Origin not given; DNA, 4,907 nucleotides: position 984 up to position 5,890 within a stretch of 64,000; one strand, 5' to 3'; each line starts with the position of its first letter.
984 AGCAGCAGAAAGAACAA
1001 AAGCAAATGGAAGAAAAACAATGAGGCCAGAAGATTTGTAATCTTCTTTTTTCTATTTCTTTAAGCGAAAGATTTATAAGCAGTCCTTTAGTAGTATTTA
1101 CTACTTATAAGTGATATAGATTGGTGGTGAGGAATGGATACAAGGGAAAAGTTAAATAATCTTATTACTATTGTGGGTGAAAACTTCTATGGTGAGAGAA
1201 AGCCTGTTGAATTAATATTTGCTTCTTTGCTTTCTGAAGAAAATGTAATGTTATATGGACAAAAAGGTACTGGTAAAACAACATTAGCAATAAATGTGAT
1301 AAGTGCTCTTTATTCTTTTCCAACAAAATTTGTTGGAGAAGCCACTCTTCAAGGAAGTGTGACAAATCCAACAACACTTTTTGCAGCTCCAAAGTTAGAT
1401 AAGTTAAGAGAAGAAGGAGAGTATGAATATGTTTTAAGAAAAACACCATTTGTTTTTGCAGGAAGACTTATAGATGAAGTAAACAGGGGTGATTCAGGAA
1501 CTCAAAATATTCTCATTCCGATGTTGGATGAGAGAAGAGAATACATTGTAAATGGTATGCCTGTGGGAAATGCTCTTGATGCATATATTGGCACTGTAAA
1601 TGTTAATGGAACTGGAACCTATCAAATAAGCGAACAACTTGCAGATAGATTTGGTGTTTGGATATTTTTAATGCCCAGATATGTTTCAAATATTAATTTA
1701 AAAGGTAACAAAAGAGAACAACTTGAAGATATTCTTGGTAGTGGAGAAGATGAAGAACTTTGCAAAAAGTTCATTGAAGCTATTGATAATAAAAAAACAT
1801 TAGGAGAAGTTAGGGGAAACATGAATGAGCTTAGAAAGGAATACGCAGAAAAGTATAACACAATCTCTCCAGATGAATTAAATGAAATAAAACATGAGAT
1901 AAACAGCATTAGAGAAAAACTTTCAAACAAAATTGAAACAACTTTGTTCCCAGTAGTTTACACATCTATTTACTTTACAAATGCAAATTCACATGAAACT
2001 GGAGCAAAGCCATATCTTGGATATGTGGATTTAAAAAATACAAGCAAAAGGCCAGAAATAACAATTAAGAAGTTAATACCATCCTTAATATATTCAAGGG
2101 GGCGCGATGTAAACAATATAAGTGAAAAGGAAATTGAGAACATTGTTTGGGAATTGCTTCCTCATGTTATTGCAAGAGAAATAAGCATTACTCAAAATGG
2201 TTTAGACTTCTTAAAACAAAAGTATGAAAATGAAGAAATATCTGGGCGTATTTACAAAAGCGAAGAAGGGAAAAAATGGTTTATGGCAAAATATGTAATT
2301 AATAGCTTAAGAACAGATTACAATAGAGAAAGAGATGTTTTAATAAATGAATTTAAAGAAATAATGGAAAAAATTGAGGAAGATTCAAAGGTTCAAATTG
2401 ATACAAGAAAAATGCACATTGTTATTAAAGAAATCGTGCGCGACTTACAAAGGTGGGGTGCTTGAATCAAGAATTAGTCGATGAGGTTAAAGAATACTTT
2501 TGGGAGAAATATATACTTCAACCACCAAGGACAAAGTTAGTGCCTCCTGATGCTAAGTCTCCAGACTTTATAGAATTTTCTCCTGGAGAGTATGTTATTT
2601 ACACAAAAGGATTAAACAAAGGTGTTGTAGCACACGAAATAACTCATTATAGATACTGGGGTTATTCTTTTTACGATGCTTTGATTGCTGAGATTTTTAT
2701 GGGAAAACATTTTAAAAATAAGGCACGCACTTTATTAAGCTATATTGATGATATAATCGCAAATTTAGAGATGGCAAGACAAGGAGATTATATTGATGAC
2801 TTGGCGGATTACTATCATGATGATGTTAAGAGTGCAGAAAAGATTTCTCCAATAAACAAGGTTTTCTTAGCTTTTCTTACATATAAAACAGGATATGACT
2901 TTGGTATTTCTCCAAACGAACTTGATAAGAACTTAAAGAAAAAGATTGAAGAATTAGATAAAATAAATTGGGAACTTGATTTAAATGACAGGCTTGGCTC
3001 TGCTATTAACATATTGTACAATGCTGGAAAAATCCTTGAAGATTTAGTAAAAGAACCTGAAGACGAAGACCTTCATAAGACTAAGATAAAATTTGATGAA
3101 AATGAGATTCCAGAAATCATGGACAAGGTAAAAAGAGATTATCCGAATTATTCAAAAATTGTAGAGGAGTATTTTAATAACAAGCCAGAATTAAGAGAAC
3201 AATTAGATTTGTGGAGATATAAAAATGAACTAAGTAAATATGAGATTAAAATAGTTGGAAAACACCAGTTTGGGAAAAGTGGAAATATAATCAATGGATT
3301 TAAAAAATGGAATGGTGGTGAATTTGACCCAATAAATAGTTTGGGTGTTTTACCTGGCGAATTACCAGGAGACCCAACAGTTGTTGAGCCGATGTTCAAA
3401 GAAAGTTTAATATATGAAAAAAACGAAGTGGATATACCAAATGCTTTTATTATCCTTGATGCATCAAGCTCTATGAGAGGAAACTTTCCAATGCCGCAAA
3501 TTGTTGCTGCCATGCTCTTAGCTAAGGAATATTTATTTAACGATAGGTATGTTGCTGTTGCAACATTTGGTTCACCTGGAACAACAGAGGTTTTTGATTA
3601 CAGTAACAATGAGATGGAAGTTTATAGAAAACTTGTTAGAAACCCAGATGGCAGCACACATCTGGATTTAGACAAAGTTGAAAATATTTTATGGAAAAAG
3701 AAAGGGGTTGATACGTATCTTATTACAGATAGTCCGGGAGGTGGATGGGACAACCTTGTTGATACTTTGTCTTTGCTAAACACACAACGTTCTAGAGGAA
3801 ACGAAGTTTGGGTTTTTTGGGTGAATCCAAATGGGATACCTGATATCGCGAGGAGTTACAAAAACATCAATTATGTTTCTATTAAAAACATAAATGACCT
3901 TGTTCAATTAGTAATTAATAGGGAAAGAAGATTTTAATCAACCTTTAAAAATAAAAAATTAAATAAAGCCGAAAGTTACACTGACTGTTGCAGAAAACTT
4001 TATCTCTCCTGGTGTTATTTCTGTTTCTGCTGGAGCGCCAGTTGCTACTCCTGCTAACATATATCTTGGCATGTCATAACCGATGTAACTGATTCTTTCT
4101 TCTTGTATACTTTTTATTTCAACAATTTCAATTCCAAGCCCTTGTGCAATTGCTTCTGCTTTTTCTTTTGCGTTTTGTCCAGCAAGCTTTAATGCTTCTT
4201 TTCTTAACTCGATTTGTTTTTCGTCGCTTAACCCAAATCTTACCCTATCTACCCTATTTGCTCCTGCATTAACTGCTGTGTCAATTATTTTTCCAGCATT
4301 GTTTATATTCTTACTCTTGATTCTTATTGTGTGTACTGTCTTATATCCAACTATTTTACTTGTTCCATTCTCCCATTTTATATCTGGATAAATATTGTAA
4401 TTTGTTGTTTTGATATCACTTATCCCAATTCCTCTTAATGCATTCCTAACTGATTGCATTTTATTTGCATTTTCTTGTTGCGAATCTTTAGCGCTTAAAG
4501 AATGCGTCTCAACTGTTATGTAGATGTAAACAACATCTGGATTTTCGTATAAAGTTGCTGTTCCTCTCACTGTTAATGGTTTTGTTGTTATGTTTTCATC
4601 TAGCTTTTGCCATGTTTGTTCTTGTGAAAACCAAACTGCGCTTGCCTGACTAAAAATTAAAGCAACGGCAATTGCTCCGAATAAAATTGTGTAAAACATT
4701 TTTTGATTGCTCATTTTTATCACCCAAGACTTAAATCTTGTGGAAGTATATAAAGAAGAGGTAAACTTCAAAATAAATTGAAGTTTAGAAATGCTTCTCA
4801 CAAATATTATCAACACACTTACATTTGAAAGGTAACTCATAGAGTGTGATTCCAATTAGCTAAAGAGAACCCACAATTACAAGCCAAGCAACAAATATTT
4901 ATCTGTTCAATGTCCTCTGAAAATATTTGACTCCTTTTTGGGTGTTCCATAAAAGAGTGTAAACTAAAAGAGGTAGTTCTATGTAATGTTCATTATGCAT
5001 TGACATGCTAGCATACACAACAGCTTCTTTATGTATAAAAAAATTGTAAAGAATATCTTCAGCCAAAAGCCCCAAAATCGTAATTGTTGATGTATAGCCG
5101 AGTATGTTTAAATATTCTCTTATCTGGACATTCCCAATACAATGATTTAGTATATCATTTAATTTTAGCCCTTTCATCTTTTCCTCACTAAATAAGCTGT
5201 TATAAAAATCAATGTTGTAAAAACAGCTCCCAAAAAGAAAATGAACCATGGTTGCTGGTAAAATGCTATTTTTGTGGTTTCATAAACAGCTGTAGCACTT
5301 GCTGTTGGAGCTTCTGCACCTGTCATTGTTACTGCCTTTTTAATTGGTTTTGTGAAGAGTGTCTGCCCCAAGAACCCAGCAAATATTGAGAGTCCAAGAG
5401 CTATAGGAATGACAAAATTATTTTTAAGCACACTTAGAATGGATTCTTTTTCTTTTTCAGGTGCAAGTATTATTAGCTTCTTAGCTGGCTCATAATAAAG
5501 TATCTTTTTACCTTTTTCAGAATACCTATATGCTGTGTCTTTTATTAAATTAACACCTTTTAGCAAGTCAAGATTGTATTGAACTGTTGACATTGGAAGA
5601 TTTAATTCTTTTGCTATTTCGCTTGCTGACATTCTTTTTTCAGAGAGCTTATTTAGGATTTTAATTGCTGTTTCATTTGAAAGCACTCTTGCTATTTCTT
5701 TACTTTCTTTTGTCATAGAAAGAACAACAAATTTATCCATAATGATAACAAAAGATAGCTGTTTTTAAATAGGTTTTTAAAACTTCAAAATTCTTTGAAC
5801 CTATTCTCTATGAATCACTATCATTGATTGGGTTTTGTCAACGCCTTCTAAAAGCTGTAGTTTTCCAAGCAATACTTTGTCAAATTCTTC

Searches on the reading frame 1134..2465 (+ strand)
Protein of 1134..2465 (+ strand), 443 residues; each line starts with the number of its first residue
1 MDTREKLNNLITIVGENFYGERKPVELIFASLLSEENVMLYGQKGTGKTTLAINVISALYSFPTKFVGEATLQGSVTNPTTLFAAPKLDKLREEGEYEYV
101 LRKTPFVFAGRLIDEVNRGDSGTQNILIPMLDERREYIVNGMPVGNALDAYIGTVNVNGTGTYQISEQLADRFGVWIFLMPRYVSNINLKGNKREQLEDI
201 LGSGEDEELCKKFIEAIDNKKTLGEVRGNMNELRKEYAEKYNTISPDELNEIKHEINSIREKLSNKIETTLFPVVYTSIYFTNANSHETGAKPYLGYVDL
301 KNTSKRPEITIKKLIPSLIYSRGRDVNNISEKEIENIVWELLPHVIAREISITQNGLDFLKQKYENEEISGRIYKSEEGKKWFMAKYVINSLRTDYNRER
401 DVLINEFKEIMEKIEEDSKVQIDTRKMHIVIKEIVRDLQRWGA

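Call 86: search_protein_families(library=pfam, proteins=[window:1134-2465:+], max_evalue=0.00001)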
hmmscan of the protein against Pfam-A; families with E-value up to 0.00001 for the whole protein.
window:1134-2465:+ (443 aa): 2 families
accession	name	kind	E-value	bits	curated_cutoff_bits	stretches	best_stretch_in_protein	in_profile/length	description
PF07728.20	AAA_5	-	1e-08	35.7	22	1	37-173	1-139/139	AAA domain (dynein-related subfamily)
PF20030.5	bpMoxR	-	1.3e-07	31.3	27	1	6-135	2-125/205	MoxR domain in the MoxR-vWA-beta-propeller ternary systems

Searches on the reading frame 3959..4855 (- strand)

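Call 86: search_protein_families(library=pfam, proteins=[window:3959-4855:-], max_evalue=0.00001)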
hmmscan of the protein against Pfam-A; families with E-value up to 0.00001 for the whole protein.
window:3959-4855:- (298 aa): 1 family
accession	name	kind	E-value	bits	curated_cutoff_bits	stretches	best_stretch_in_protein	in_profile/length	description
PF04402.19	SIMPL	-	2.2e-52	178.8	25.2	1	94-295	1-205/205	Protein of unknown function (DUF541)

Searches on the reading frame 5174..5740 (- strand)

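Call 87: search_protein_families(library=pfam, proteins=[window:5174-5740:-], max_evalue=0.00001)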
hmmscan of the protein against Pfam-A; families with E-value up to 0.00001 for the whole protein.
window:5174-5740:- (188 aa): 2 families
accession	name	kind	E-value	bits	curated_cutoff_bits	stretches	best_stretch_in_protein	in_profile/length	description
PF12840.13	HTH_20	-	3.1e-09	37.1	27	1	20-67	1-49/51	Helix-turn-helix domain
PF01022.26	HTH_5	-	1.7e-07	31.5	22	1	23-67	2-46/47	Bacterial regulatory protein, arsR family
